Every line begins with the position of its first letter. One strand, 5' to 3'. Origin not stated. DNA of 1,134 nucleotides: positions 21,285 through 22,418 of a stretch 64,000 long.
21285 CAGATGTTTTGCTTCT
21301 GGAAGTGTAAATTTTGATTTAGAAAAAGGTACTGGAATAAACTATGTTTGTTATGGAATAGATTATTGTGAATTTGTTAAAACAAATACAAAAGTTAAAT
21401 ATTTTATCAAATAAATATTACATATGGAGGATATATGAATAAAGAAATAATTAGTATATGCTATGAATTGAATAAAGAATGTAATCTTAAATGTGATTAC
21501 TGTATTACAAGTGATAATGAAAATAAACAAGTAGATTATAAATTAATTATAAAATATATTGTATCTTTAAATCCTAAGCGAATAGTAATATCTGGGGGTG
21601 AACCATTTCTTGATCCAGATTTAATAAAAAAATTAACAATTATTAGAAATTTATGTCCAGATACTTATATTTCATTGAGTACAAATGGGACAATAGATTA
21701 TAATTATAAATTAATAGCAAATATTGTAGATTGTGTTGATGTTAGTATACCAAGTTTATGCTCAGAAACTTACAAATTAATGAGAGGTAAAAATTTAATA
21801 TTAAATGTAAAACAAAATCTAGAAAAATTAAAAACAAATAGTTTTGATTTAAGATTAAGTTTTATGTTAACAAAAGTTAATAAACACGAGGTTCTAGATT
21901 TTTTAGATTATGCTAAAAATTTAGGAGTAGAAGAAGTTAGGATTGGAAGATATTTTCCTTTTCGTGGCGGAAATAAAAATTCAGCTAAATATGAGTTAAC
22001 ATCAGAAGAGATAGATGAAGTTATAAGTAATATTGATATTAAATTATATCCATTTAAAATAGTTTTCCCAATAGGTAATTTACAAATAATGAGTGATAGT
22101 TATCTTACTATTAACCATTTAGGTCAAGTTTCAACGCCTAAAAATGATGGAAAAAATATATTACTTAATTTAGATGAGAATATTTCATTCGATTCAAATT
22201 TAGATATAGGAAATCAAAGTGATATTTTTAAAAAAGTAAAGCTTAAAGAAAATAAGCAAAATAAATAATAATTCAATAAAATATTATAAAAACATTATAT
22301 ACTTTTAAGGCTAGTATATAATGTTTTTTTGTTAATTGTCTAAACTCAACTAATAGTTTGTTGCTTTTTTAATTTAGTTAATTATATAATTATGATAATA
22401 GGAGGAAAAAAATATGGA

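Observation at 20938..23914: Four-gene cluster: Cys-rich protein, compact radical SAM enzyme, XRE regulator with TM, membrane protein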

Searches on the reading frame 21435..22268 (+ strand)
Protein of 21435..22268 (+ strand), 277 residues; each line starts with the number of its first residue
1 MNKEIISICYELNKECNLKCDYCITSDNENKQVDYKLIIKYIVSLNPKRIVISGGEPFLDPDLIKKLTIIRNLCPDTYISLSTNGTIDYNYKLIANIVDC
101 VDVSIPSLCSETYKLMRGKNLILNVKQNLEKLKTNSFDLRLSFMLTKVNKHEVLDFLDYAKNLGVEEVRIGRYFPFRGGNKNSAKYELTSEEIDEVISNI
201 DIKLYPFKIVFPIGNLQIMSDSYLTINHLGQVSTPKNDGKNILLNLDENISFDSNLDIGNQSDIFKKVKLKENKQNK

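Call 3: search_protein_families(library=pfam, proteins=[window:21435-22268:+], max_evalue=0.1)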
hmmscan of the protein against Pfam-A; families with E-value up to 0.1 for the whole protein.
window:21435-22268:+ (277 aa): 2 families
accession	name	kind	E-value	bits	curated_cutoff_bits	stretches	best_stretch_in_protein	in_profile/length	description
PF04055.27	Radical_SAM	-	1.2e-16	61.8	29.5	1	15-159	6-165/166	Radical SAM superfamily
PF13353.11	Fer4_12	-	4.9e-05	24.1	22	1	14-106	13-114/137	4Fe-4S single cluster domain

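Call 4: search_protein_families(library=ncbifam, proteins=[window:21435-22268:+], max_evalue=0.1)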
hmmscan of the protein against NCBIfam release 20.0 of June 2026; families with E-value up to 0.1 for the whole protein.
window:21435-22268:+ (277 aa): 52 families (the best 25 are shown)
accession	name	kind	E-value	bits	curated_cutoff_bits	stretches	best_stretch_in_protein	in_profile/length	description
TIGR02668.1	moaA_archaeal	equivalog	5.5e-21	74.8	325.25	1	3-200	7-213/303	GTP 3',8-cyclase MoaA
NF001199.0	PRK00164.2-1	equivalog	2.3e-18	66.4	231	1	3-199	9-215/308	GTP 3',8-cyclase MoaA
TIGR02666.1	moaA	equivalog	5.7e-18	65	284.05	1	13-199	17-218/336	GTP 3',8-cyclase MoaA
TIGR04317.1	W_rSAM_matur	equivalog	1.8e-17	63.5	380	1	8-196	6-209/349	tungsten cofactor oxidoreductase radical SAM maturase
NF038283.1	viperin_w_prok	equivalog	2.1e-15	56.7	180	1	6-240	2-250/281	viperin family antiviral radical SAM protein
TIGR03962.1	mycofact_rSAM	equivalog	6.3e-12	45.3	265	1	6-191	12-203/339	mycofactocin radical SAM maturase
NF045646.2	rSAM_Se_TrsS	equivalog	1.1e-11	44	490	1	9-163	89-254/441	radical SAM (seleno)protein TrsS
NF045574.1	sacti_mat_StsB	exception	1.7e-11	43.6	625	1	5-173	95-269/466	StsB family radical SAM/SPASM domain sactipeptide maturase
TIGR04311.1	rSAM_Geo_metal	subfamily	3.5e-11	42.8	400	1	10-196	7-210/423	radical SAM/SPASM family putative metalloenzyme maturase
TIGR04051.1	rSAM_NirJ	equivalog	1.1e-10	41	515.45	1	9-173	5-176/354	heme d1 biosynthesis radical SAM protein NirJ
TIGR04545.1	rSAM_ahbD_hemeb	equivalog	1.2e-10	41.4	500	1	8-197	2-198/339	heme b synthase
TIGR04055.1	rSAM_NirJ2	equivalog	2.3e-10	40.5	500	1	9-202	3-202/326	putative heme d1 biosynthesis radical SAM protein NirJ2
TIGR03963.1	rSAM_QueE_Clost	equivalog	6.7e-10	39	260.1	1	14-136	27-153/219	putative 7-carboxy-7-deazaguanine synthase QueE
NF050035.1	rSAM_WgK_link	exception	1.8e-09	37.1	650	1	12-211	15-226/367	radical SAM/SPASM peptide maturase WgkB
NF049973.1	radical_Rv1681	equivalog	2.5e-09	36.5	380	1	13-169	79-244/326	Rv1681 family radical SAM protein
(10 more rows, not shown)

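Call 6: search_protein_families(library=padloc, proteins=[window:21435-22268:+], max_evalue=0.1)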
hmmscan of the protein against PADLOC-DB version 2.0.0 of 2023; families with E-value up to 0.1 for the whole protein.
window:21435-22268:+ (277 aa): 3 families
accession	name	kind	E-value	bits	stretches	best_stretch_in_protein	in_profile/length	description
PDLC02903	pVip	-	4.6e-18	63.6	1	8-239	2-227/257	Viperins not associated with kinases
PDLC02904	pVip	-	1.1e-17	62.4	1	6-237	3-230/262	Viperins associated with kinases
PDLC02905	pVip-kinase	-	1.6e-06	25.7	1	4-199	180-390/474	Viperin-kinase fusion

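Call 7: search_protein_families(library=phrogs, proteins=[window:21435-22268:+], max_evalue=0.1)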
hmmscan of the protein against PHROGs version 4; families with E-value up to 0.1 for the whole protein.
window:21435-22268:+ (277 aa): 8 families
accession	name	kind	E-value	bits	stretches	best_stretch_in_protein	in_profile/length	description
phrog_1802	-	other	5.4e-16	59.5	1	6-255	44-337/556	radical SAM domain-containing protein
phrog_13987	-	other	8.9e-09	36.1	1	7-94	16-110/274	radical SAM domain-containing protein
phrog_2076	-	moron, auxiliary metabolic gene and host takeover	6e-08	33.5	1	16-127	41-161/247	QueE-like radical SAM domain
phrog_27238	-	other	7.4e-08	32.9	1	14-94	31-114/338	radical SAM domain-containing protein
phrog_15140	-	other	0.00013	22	1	15-86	96-171/366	radical SAM domain-containing protein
phrog_626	-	DNA, RNA and nucleotide metabolism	0.00094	19.8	1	15-105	25-127/164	anaerobic ribonucleotide reductase small subunit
phrog_27668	-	unknown function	0.0034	17.7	1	11-59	11-64/335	-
phrog_19488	-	other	0.077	13.5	0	11-68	55-123/319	radical SAM domain-containing protein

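Call 9: find_homologous_proteins(query=window:21435-22268:+)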
Query window:21435-22268:+ (277 aa): 32 proteins with E <= 0.001 among 824 candidates.
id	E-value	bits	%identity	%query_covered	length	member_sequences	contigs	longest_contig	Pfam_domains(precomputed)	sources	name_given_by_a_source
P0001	3.6e-176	602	100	100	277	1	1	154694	PF04055.28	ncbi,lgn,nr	ncbi:MAG: radical SAM protein [Bacilli bacterium]|nr:radical SAM protein [Bacilli bacterium]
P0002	1.8e-131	456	74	99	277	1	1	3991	PF04055.28,PF13353.12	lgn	-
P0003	6.3e-125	434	73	99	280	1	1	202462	PF04055.28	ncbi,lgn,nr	ncbi:MAG: radical SAM protein [Bacilli bacterium]|nr:radical SAM protein [Bacilli bacterium]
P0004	4.0e-124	432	72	98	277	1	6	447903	PF04055.28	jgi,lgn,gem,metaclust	metaclust:\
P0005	2.5e-122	426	71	98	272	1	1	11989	PF04055.28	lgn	-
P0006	2.5e-79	285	52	99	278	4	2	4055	PF04055.28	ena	-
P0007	1.4e-67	246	47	86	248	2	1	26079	PF04055.28,PF13353.12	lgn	-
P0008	3.0e-60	222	45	87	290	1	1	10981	PF04055.28,PF13353.12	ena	-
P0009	4.0e-60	222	48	83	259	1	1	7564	PF04055.28,PF13353.12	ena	-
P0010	8.0e-58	214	47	82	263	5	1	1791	PF04055.28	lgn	-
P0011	2.0e-56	210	43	86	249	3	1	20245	PF04055.28,PF13353.12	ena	-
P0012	2.2e-51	193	40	99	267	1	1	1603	PF04055.28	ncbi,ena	-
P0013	1.8e-45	174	41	95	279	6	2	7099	PF04055.28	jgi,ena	-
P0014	4.6e-45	172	40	95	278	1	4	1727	PF04055.28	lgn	-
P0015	1.3e-43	168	38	97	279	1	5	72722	PF04055.28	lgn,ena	-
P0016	3.5e-43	166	38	97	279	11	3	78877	PF04055.28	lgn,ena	-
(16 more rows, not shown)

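Call 11: find_encoding_contigs(protein=P0003, flank=5000, max_places=2)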
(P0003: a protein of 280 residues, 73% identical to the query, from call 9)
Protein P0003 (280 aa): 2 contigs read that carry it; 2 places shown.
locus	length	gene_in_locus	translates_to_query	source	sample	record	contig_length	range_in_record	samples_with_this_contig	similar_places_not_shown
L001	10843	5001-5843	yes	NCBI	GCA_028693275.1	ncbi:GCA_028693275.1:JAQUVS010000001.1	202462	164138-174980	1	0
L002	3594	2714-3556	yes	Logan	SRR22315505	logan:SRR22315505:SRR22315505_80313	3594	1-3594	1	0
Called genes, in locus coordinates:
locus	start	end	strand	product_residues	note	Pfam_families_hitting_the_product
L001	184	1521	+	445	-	PF00303:Thymidylat_synt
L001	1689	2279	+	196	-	-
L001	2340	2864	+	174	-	PF10386:DUF2441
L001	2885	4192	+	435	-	PF00403:HMA, PF02683:DsbD_TM, PF13386:DsbD_2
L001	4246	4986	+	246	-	PF00583:Acetyltransf_1 (weak), PF14268:YoaP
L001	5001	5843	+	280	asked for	PF04055:Radical_SAM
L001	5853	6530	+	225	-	-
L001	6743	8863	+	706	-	PF00580:UvrD-helicase, PF13604:AAA_30 (faint), PF13245:AAA_19, PF13361:UvrD_C, PF13538:UvrD_C_2 (faint)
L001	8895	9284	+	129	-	PF00293:NUDIX, PF14815:NUDIX_4, PF22327:Nudt16-like (weak)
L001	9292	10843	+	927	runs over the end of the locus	PF13091:PLDc_2, PF00270:DEAD, PF04851:ResIII, PF18766:SWI2_SNF2 (faint), PF00271:Helicase_C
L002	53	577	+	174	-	PF10386:DUF2441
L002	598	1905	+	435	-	PF00403:HMA, PF02683:DsbD_TM, PF13386:DsbD_2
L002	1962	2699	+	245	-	PF00583:Acetyltransf_1 (weak), PF14268:YoaP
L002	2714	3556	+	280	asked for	PF04055:Radical_SAM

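Call 12: find_encoding_contigs(protein=P0004, flank=5000, max_places=2)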
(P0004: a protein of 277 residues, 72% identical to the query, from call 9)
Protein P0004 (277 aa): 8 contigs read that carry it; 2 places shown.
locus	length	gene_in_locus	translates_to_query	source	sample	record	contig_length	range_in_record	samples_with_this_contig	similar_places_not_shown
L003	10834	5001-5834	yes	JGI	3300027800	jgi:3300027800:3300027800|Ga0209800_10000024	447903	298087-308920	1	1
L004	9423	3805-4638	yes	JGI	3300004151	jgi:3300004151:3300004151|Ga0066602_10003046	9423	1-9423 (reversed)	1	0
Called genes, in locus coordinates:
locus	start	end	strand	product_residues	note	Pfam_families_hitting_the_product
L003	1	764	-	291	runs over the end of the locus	-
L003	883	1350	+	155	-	PF00293:NUDIX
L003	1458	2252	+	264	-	PF08282:Hydrolase_3, PF05116:S6PP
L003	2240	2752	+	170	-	PF00293:NUDIX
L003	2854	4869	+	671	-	-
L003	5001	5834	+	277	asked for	PF04055:Radical_SAM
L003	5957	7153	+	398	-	PF00303:Thymidylat_synt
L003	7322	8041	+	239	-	PF01026:TatD_DNase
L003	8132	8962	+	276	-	PF11449:ArsP_2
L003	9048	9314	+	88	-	PF06949:DUF1292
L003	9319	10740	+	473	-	-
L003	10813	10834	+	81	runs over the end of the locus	-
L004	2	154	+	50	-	?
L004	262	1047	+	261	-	PF08282:Hydrolase_3, PF05116:S6PP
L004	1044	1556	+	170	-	PF00293:NUDIX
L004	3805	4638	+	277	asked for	PF04055:Radical_SAM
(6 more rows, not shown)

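Call 13: find_encoding_contigs(protein=P0007, flank=5000, max_places=2)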
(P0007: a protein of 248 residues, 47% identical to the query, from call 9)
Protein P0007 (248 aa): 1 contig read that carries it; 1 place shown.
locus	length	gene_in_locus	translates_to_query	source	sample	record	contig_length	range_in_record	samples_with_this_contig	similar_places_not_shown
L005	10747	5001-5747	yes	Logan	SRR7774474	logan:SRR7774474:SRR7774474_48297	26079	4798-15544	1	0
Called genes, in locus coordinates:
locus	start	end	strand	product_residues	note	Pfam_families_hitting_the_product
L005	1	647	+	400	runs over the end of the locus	-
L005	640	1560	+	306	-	PF01063:Aminotran_4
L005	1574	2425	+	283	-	PF03328:HpcH_HpaI (weak)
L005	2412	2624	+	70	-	-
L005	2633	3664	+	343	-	PF02784:Orn_Arg_deC_N, PF00278:Orn_DAP_Arg_deC (weak)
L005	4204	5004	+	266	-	-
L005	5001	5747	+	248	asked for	PF04055:Radical_SAM, PF13353:Fer4_12 (weak)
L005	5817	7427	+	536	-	PF01966:HD (faint), PF13286:HD_assoc (faint)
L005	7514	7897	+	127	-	-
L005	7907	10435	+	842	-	PF01966:HD (faint)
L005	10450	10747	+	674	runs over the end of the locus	PF01966:HD, PF01928:CYTH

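Call 14: find_encoding_contigs(protein=P0005, flank=5000, max_places=2)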
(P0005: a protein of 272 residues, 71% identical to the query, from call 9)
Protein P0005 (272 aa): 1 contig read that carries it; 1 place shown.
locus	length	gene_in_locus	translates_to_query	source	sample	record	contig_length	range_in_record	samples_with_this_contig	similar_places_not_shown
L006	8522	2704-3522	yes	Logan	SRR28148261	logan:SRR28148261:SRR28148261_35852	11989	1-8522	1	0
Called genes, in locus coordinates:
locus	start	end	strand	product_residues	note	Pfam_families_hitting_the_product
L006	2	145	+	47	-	?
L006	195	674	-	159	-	-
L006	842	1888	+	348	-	PF07963:N_methyl (weak)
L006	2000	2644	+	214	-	PF01966:HD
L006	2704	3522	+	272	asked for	PF04055:Radical_SAM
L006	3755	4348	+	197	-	PF13338:AbiEi_4 (weak)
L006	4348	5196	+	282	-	PF08843:AbiEii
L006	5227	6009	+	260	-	-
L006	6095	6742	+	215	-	PF13483:Lactamase_B_3, PF12706:Lactamase_B_2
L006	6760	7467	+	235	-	PF03575:Peptidase_S51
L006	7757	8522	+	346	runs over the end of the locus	-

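Call 15: find_encoding_contigs(protein=P0008, flank=5000, max_places=2)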
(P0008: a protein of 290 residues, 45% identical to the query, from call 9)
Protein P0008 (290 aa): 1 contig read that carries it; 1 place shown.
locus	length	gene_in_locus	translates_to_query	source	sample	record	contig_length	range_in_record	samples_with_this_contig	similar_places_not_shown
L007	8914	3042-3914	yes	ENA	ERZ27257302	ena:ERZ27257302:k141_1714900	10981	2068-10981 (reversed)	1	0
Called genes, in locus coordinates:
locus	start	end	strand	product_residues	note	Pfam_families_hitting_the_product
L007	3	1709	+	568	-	?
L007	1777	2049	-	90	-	-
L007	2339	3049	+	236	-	-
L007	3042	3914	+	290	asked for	PF13353:Fer4_12 (weak), PF04055:Radical_SAM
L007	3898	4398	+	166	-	PF01966:HD (weak)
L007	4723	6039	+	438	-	PF00919:UPF0004, PF04055:Radical_SAM, PF01938:TRAM (weak)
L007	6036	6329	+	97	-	-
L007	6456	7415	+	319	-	PF14559:TPR_19 (faint), PF27498:TP_0752_M, PF05036:SPOR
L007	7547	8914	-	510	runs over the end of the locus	PF18663:Pallilysin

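Call 16: find_encoding_contigs(protein=P0011, flank=5000, max_places=2)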
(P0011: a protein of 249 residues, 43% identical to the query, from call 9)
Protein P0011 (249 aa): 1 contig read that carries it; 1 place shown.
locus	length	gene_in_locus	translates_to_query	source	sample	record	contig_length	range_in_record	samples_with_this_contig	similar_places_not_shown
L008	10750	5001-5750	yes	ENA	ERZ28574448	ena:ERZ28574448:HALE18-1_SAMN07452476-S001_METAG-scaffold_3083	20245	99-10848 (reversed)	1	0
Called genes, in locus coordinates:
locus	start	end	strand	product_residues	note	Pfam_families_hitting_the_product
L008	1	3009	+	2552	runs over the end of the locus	PF10145:PhageMin_Tail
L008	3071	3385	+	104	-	-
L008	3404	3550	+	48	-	PF20195:DUF6558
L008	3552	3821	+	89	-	-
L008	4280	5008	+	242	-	-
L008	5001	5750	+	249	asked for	PF04055:Radical_SAM, PF13353:Fer4_12 (faint)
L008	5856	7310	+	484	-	PF01966:HD (faint), PF13286:HD_assoc (faint)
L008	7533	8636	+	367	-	-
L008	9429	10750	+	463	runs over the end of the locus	PF00078:RVT_1, PF08388:GIIM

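Call 17: find_encoding_contigs(protein=P0016, flank=5000, max_places=2)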
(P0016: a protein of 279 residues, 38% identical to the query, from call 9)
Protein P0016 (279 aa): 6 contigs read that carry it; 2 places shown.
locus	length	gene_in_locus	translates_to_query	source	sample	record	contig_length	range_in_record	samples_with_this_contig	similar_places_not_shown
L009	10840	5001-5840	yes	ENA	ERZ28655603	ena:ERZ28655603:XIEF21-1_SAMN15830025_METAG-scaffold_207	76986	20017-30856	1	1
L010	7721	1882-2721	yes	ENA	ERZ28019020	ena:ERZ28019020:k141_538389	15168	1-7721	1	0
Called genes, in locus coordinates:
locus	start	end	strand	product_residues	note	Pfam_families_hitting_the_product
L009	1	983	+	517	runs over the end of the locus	PF12072:RNase_Y_N, PF00013:KH_1 (weak), PF01966:HD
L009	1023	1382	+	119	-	PF17761:DUF1016_N (weak)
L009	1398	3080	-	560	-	PF00753:Lactamase_B, PF12706:Lactamase_B_2, PF23023:Anti-Pycsar_Apyc1 (weak), PF22505:RNase_J_b_CASP, PF07521:RMMBL, PF17770:RNase_J_C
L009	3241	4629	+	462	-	PF02881:SRP54_N, PF00448:SRP54, PF01656:CbiA (faint), PF13614:AAA_31 (faint)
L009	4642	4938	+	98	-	PF04297:UPF0122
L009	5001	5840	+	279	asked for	PF04055:Radical_SAM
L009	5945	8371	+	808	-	PF01935:DUF87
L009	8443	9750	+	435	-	PF02881:SRP54_N, PF13207:AAA_17 (faint), PF00448:SRP54, PF02978:SRP_SPB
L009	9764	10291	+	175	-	-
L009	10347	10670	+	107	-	-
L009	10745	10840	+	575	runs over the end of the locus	PF10431:ClpB_D2-small (faint), PF00493:MCM, PF00004:AAA, PF07724:AAA_2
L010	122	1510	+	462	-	PF02881:SRP54_N, PF00448:SRP54, PF01656:CbiA (faint), PF13614:AAA_31 (faint)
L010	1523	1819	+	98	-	PF04297:UPF0122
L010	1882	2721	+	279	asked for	PF04055:Radical_SAM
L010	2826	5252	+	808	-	PF01935:DUF87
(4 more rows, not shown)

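Call 21: search_protein_families(library=pfam, proteins=[L005:4204-5004:+, L007:2339-3049:+, L008:4280-5008:+, L005:5817-7427:+, L007:3898-4398:+, L008:5856-7310:+, L006:2000-2644:+, L001:4246-4986:+, L001:5853-6530:+, L003:2854-4869:+], max_evalue=0.1)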
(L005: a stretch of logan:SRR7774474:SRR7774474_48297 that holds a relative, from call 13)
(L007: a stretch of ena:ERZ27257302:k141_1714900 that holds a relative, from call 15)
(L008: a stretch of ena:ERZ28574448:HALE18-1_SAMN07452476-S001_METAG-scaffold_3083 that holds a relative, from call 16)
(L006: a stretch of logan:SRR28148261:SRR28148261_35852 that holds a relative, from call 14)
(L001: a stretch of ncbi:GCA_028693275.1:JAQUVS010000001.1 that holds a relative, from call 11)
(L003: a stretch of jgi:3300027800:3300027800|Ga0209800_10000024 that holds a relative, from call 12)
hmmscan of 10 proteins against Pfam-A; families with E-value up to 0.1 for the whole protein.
L005:4204-5004:+ (266 aa): 0 families

L007:2339-3049:+ (236 aa): 1 family
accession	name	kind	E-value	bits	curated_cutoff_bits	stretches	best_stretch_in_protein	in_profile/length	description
PF21731.2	TARSH_C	-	0.04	15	27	1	171-212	35-75/127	Target of Nesh-SH3 C-terminal domain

L008:4280-5008:+ (242 aa): 1 family
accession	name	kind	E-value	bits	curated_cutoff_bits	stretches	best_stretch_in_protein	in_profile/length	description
PF01743.26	PolyA_pol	-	0.033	15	23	1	45-109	3-62/126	Poly A polymerase head domain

L005:5817-7427:+ (536 aa): 3 families
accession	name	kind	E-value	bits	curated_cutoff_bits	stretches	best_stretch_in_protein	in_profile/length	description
PF13286.11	HD_assoc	-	6.1e-06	27.1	22.2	1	504-525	69-90/91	Phosphohydrolase-associated domain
PF01966.28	HD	-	1.7e-05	25.5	22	1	68-137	1-51/116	HD domain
PF08381.16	BRX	-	0.042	13.7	24.5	0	129-150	35-56/56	Transcription factor regulating root and shoot growth via Pin3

L007:3898-4398:+ (166 aa): 1 family
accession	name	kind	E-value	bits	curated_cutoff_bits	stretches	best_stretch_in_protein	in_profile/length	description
PF01966.28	HD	-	2.9e-07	31.2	22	1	65-141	1-53/116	HD domain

L008:5856-7310:+ (484 aa): 2 families
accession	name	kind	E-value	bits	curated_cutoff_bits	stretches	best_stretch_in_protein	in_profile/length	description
PF13286.11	HD_assoc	-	2.3e-06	28.5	22.2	1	454-475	69-90/91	Phosphohydrolase-associated domain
PF01966.28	HD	-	1.9e-05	25.4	22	1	38-103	1-52/116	HD domain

L006:2000-2644:+ (214 aa): 3 families
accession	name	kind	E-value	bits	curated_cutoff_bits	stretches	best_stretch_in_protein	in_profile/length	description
PF01966.28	HD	-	2.7e-09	37.8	22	1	33-129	2-112/116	HD domain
PF24391.1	HD-CE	-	0.0094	16.1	27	0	65-145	100-200/263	HD-CE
PF18015.7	Acetyltransf_19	-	0.051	14.2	23.8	1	52-93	23-67/113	Acetyltransferase (GNAT) domain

L001:4246-4986:+ (246 aa): 6 families
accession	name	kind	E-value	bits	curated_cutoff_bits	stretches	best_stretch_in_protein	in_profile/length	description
PF14268.11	YoaP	-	3.8e-19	68.4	25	1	201-244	1-44/44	YoaP-like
PF00583.31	Acetyltransf_1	-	6e-06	27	20.7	1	31-116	21-98/116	Acetyltransferase (GNAT) family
PF13508.13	Acetyltransf_7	-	4.4e-05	24.2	27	1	73-138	24-84/84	Acetyltransferase (GNAT) domain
PF13673.13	Acetyltransf_10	-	0.00011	22.6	23.6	1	74-141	49-112/128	Acetyltransferase (GNAT) domain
PF14542.12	Acetyltransf_CG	-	0.00089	19.8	30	1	72-110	20-58/80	GCN5-related N-acetyl-transferase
PF17013.11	Acetyltransf_15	-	0.0091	15.9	35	1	57-106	52-102/210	Putative acetyl-transferase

L001:5853-6530:+ (225 aa): 0 families

L003:2854-4869:+ (671 aa): 0 families
